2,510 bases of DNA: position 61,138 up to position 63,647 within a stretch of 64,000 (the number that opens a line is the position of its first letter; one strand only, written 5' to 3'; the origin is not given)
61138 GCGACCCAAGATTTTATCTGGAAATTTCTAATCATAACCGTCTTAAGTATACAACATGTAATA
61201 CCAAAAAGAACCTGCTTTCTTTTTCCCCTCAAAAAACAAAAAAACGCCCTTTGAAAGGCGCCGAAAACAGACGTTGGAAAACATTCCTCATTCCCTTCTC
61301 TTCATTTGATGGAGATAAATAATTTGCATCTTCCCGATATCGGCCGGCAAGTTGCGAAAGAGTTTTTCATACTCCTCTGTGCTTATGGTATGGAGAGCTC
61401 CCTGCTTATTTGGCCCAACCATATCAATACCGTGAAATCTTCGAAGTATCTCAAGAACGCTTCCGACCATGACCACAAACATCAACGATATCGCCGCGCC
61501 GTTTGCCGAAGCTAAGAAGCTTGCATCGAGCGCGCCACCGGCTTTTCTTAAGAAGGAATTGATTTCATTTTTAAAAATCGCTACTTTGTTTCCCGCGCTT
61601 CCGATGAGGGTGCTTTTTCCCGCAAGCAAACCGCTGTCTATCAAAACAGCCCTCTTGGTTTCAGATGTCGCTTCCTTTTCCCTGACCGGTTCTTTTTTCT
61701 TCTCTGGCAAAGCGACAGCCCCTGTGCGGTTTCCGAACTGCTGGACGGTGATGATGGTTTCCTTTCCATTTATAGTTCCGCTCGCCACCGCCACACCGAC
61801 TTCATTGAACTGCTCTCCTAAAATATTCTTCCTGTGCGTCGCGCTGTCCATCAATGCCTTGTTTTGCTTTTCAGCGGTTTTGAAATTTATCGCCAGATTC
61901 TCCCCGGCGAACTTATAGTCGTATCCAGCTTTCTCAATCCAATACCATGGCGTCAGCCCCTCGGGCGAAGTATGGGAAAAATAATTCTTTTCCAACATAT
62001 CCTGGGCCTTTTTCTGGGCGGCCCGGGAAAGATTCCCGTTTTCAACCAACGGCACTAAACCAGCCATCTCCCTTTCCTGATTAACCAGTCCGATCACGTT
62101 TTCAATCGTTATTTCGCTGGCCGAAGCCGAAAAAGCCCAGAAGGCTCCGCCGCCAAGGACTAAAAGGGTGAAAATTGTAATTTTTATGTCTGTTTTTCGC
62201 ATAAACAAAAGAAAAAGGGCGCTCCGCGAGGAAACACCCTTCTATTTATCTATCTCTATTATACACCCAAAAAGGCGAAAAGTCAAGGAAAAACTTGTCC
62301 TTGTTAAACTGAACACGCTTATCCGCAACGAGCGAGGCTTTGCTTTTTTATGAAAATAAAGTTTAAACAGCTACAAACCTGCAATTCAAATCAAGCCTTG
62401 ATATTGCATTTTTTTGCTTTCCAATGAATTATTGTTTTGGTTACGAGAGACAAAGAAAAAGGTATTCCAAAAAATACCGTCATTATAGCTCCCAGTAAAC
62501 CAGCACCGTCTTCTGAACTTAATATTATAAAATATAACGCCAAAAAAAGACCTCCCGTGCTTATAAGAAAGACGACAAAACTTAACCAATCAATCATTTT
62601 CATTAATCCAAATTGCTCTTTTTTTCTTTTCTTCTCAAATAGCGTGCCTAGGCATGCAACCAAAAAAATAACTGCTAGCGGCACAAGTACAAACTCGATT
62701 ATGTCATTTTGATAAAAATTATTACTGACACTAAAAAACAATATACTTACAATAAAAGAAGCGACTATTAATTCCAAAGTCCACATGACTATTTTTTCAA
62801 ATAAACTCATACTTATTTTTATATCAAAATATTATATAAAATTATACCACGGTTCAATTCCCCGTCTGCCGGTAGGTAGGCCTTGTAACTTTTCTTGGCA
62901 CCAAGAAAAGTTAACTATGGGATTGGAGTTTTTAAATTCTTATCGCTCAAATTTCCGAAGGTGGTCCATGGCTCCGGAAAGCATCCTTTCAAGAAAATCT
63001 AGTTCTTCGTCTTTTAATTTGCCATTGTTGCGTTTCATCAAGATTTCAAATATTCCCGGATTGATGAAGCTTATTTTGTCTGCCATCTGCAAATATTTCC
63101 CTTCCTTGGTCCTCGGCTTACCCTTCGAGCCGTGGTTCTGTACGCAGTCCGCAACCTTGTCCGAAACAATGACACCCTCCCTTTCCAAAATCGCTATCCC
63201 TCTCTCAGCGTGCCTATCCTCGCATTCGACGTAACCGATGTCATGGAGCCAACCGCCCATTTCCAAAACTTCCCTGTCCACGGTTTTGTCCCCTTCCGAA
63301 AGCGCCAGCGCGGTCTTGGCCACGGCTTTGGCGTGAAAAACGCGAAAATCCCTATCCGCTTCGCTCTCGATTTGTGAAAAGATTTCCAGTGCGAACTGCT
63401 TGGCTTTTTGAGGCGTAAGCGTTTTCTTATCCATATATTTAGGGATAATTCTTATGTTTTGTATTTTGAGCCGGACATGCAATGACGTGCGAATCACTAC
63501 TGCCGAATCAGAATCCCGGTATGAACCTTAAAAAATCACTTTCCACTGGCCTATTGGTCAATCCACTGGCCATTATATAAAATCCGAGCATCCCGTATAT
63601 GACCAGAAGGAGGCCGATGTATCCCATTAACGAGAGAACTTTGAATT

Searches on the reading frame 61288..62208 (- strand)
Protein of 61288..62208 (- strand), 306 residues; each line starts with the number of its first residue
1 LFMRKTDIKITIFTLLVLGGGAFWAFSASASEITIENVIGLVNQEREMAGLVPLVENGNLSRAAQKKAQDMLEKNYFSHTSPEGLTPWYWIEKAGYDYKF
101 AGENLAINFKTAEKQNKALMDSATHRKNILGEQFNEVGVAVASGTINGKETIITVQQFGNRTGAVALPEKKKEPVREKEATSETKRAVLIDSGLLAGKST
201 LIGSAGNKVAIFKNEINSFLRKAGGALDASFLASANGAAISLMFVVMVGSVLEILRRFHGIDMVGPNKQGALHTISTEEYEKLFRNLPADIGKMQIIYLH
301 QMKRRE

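Call 49: search_protein_families(library=pfam, proteins=[window:61288-62208:-], max_evalue=0.001)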
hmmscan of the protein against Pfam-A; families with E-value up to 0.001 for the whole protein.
window:61288-62208:- (306 aa): 1 family
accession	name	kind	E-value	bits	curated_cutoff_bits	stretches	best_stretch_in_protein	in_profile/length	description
PF00188.32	CAP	-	1.2e-16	62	21.1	1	41-158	3-117/117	Cysteine-rich secretory protein family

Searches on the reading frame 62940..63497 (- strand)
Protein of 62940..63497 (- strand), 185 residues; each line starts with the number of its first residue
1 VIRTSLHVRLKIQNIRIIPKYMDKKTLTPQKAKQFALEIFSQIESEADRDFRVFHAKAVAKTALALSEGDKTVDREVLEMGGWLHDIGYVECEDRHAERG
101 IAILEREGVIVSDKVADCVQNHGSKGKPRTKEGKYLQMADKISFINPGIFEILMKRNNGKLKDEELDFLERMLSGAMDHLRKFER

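Call 49: search_protein_families(library=pfam, proteins=[window:62940-63497:-], max_evalue=0.001)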
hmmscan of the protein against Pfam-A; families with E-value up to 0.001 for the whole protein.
window:62940-63497:- (185 aa): 1 family
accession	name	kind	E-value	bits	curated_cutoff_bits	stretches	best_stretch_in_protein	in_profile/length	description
PF01966.28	HD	-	1.1e-08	35.8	22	1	55-143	4-114/116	HD domain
